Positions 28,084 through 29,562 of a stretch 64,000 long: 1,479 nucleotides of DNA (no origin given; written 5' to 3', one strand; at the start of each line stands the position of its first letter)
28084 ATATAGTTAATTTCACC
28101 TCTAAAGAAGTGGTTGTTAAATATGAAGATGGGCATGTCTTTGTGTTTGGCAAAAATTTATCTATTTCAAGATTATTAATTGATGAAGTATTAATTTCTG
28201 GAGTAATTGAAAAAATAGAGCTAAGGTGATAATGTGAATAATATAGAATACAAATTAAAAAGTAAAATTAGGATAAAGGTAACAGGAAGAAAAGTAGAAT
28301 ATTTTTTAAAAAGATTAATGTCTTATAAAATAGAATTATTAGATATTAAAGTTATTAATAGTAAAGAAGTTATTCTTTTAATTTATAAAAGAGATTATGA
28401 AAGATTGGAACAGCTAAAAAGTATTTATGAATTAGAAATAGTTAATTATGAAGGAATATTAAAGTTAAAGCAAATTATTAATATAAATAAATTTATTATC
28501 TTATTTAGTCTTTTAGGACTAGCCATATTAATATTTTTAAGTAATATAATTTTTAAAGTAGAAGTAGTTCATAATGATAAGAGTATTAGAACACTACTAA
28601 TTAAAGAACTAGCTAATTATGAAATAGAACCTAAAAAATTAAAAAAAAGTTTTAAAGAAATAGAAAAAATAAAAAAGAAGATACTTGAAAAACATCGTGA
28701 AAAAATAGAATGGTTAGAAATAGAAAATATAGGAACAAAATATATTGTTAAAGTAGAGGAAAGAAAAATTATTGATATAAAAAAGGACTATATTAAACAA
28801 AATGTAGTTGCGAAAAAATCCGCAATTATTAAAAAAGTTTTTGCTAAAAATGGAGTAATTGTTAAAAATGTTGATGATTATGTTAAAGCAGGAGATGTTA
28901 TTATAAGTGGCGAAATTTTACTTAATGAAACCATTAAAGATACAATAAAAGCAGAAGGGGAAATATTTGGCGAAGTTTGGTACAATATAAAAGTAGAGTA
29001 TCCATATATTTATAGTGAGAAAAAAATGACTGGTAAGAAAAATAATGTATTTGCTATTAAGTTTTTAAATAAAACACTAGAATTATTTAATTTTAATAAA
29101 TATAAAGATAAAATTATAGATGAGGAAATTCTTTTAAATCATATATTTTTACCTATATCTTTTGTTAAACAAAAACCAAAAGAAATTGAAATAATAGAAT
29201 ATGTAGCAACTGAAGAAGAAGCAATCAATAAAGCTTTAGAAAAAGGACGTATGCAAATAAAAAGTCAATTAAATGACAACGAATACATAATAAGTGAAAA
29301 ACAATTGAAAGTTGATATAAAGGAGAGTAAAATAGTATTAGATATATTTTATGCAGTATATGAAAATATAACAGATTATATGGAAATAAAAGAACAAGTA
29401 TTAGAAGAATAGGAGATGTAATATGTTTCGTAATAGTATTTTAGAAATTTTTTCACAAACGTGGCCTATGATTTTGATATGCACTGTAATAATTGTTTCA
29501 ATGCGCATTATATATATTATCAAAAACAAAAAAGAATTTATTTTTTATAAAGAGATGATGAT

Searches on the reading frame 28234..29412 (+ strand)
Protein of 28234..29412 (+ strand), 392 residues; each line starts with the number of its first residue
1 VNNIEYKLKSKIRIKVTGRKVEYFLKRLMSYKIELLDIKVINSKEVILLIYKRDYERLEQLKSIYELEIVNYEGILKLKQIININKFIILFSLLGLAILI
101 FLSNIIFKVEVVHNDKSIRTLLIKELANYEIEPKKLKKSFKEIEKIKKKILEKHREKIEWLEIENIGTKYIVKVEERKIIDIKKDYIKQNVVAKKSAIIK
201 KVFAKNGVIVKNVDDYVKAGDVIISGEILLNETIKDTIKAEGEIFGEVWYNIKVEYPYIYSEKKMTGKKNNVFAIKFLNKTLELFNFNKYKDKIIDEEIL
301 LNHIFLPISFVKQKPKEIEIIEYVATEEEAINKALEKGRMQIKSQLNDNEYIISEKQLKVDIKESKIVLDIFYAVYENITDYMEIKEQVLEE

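Call 22: search_protein_families(library=ncbifam, proteins=[window:28234-29412:+])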
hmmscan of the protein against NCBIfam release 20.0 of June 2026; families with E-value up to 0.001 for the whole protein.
window:28234-29412:+ (392 aa): 1 family
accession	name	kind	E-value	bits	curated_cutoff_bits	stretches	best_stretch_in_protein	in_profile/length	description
TIGR02876.1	spore_yqfD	equivalog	1.8e-58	198.3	256.7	1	7-380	4-381/382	sporulation protein YqfD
